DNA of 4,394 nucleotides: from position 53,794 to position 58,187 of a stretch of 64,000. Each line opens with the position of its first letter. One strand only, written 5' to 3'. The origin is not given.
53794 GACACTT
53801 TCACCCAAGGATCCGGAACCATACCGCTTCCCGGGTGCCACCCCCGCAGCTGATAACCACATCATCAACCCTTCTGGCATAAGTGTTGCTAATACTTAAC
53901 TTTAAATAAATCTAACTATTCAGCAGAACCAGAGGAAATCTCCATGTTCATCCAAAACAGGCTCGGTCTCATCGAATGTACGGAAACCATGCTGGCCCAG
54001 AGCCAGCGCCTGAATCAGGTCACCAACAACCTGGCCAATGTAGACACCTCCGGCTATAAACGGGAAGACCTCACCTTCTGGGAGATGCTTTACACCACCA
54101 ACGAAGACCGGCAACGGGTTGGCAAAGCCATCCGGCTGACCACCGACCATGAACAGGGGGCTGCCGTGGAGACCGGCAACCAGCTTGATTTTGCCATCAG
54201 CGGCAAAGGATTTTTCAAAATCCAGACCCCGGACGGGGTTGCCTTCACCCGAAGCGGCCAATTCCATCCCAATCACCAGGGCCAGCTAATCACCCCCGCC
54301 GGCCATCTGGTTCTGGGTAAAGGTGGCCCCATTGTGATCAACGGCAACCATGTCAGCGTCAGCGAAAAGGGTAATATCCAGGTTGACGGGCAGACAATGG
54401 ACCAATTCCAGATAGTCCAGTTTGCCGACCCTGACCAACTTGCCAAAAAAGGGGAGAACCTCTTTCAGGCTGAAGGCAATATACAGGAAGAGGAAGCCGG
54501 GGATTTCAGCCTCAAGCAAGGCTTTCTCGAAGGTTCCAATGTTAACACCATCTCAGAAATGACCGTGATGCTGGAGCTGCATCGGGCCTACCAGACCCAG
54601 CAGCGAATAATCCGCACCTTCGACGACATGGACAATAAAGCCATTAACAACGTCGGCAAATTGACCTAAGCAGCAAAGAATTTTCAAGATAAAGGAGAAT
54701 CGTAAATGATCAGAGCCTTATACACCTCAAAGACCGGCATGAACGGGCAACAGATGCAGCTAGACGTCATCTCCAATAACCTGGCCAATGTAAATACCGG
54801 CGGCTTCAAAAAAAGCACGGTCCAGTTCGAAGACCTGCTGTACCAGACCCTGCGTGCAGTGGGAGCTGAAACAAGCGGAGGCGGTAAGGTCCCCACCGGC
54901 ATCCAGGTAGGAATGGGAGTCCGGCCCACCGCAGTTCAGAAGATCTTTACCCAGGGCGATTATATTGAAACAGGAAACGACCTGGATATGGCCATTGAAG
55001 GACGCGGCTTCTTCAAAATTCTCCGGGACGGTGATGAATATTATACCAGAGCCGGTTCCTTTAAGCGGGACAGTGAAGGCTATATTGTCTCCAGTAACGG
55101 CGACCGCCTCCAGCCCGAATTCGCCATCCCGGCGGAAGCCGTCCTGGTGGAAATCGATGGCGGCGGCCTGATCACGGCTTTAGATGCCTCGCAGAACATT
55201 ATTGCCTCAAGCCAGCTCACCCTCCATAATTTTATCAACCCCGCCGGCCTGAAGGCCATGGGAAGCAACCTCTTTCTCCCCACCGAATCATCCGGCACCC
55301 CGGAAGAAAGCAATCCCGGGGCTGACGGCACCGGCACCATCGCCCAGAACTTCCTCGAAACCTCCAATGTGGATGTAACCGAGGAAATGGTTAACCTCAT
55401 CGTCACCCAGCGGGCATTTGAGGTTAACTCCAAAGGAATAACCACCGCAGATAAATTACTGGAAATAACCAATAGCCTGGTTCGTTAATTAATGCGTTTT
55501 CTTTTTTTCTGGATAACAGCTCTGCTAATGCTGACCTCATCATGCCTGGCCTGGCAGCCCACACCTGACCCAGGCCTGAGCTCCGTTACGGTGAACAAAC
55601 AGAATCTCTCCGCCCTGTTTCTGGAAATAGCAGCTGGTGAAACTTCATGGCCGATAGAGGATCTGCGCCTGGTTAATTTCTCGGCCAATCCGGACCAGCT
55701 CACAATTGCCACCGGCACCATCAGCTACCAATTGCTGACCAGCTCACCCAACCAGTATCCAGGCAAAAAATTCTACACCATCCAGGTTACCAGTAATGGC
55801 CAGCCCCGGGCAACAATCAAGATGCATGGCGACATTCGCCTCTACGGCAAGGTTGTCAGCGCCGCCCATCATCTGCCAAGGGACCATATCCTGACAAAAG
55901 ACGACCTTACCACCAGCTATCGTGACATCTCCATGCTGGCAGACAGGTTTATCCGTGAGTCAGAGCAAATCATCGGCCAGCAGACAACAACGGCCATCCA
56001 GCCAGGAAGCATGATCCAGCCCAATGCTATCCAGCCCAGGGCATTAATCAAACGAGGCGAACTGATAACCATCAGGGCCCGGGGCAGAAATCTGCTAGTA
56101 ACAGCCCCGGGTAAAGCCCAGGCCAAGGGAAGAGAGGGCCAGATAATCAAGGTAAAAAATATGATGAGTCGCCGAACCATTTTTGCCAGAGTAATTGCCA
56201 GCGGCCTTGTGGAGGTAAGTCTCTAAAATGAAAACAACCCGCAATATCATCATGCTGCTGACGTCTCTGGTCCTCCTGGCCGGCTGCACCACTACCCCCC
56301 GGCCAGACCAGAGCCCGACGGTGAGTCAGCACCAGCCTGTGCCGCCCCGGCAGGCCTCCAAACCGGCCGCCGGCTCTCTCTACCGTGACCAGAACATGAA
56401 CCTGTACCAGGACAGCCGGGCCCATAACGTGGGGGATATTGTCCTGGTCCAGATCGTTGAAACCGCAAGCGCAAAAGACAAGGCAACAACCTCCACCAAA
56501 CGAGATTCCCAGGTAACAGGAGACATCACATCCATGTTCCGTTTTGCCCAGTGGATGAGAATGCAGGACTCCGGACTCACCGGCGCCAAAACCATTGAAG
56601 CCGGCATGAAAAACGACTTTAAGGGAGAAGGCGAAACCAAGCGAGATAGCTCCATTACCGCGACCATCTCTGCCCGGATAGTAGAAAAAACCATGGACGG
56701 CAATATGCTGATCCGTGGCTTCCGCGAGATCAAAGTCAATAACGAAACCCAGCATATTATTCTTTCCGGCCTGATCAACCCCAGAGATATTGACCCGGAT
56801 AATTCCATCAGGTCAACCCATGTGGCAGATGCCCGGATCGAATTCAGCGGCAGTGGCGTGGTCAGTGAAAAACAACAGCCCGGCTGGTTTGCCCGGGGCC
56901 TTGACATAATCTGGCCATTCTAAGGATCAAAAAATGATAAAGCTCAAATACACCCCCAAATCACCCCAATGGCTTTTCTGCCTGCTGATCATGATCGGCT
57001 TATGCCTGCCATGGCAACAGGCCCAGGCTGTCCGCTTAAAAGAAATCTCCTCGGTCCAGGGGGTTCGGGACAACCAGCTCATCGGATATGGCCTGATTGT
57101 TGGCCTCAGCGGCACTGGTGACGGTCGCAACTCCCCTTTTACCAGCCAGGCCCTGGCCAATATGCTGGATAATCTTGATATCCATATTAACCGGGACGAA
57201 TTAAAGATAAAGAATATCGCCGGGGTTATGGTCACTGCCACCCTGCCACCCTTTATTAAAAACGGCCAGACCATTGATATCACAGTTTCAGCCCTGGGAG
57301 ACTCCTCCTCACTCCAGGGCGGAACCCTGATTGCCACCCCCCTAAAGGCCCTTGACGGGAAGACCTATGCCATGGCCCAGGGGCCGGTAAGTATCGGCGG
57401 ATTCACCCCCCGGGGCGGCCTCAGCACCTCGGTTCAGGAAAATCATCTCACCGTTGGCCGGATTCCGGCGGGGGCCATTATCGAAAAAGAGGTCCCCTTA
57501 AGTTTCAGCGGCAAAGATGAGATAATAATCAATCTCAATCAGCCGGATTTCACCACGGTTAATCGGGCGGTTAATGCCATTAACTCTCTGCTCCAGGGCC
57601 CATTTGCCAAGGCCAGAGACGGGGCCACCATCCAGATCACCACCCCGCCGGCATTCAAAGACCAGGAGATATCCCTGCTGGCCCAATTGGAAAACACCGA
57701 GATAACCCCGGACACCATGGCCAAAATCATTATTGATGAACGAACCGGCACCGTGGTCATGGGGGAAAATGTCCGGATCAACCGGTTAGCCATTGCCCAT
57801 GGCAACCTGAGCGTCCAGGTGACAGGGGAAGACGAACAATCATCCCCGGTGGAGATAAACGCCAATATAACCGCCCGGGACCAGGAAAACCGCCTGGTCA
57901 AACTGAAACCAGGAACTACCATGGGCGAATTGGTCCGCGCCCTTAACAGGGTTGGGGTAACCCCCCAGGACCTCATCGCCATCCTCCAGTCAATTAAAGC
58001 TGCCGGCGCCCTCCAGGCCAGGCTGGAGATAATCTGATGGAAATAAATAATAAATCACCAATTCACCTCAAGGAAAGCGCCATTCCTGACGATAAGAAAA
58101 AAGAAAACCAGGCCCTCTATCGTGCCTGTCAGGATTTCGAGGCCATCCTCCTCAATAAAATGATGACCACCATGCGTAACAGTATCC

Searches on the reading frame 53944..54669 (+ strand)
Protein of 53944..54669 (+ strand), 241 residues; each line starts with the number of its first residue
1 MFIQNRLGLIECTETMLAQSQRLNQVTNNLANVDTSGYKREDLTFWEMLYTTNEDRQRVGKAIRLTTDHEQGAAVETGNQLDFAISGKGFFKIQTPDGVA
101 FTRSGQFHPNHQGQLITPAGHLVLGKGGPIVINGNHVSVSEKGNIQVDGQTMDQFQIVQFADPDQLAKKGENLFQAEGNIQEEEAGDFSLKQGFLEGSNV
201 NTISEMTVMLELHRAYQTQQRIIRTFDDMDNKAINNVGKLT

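Call 15: search_protein_families(library=pfam, max_evalue=0.000001, proteins=[window:53944-54669:+])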
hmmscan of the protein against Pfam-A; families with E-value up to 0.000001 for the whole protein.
window:53944-54669:+ (241 aa): 3 families
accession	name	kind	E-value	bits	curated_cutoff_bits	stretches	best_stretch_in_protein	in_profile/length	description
PF06429.18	Flg_bbr_C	-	1.8e-17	63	23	1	191-235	1-45/46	Flagellar basal body rod FlgEFG protein C-terminal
PF22692.1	LlgE_F_G_D1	-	2.3e-14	53.7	27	1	84-147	1-64/64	Flagellar hook protein FlgE/F/G D1 domain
PF00460.25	Flg_bb_rod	-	1.1e-07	32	20.7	1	15-39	7-31/31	Flagella basal body rod protein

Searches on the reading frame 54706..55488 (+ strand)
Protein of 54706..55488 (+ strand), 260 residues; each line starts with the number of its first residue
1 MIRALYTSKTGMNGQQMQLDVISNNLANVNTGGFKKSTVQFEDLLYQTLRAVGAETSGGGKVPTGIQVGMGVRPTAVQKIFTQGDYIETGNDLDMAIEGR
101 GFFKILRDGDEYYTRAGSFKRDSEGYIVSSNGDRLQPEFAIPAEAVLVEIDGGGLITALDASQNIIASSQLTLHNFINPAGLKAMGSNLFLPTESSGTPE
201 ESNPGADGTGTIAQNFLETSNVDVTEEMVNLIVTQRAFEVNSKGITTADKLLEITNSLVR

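Call 15: search_protein_families(library=pfam, max_evalue=0.000001, proteins=[window:54706-55488:+])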
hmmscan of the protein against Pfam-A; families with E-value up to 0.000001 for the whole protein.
window:54706-55488:+ (260 aa): 3 families
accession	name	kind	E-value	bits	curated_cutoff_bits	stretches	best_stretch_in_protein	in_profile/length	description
PF06429.18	Flg_bbr_C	-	1.6e-19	69.6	23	1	213-258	1-46/46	Flagellar basal body rod FlgEFG protein C-terminal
PF22692.1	LlgE_F_G_D1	-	2.4e-19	69.7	27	1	96-158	1-64/64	Flagellar hook protein FlgE/F/G D1 domain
PF00460.25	Flg_bb_rod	-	6e-11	42.5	20.7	1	5-35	1-31/31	Flagella basal body rod protein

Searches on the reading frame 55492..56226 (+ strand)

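Call 15: search_protein_families(library=pfam, max_evalue=0.000001, proteins=[window:55492-56226:+])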
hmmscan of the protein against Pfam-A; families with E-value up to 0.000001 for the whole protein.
window:55492-56226:+ (244 aa): 1 family
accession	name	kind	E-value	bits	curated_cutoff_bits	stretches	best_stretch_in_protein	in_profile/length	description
PF13144.11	ChapFlgA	-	1.6e-31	109.3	23.8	1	120-242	2-122/122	Chaperone for flagella basal body P-ring formation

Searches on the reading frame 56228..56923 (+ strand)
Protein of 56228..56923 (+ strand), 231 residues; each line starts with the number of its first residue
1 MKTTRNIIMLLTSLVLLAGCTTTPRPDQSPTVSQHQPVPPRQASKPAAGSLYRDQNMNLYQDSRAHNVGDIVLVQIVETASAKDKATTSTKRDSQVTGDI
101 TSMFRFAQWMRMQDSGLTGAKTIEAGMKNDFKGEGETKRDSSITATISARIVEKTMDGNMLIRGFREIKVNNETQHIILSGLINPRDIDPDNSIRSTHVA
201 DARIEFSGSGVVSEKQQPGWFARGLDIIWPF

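Call 15: search_protein_families(library=pfam, max_evalue=0.000001, proteins=[window:56228-56923:+])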
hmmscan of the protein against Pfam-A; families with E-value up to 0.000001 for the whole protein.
window:56228-56923:+ (231 aa): 1 family
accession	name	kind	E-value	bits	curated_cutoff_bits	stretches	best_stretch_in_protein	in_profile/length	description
PF02107.21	FlgH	-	8.7e-57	191.9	27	1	46-230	2-172/172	Flagellar L-ring protein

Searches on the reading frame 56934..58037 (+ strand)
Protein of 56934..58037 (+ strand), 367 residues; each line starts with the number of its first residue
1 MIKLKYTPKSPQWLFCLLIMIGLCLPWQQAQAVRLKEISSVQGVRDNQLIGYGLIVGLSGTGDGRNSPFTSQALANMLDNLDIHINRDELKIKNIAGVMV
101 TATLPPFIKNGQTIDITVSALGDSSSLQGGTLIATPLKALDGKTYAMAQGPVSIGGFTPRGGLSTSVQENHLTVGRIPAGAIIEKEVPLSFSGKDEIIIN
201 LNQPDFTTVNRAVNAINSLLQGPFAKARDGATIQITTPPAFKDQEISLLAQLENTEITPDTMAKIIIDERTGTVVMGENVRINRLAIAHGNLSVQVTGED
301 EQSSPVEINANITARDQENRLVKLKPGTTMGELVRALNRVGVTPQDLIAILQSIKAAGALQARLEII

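Call 15: search_protein_families(library=pfam, max_evalue=0.000001, proteins=[window:56934-58037:+])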
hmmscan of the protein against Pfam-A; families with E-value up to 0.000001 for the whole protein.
window:56934-58037:+ (367 aa): 1 family
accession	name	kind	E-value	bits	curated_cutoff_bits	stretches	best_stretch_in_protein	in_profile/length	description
PF02119.21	FlgI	-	1e-127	426.2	25.3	1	34-366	1-343/343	Flagellar P-ring protein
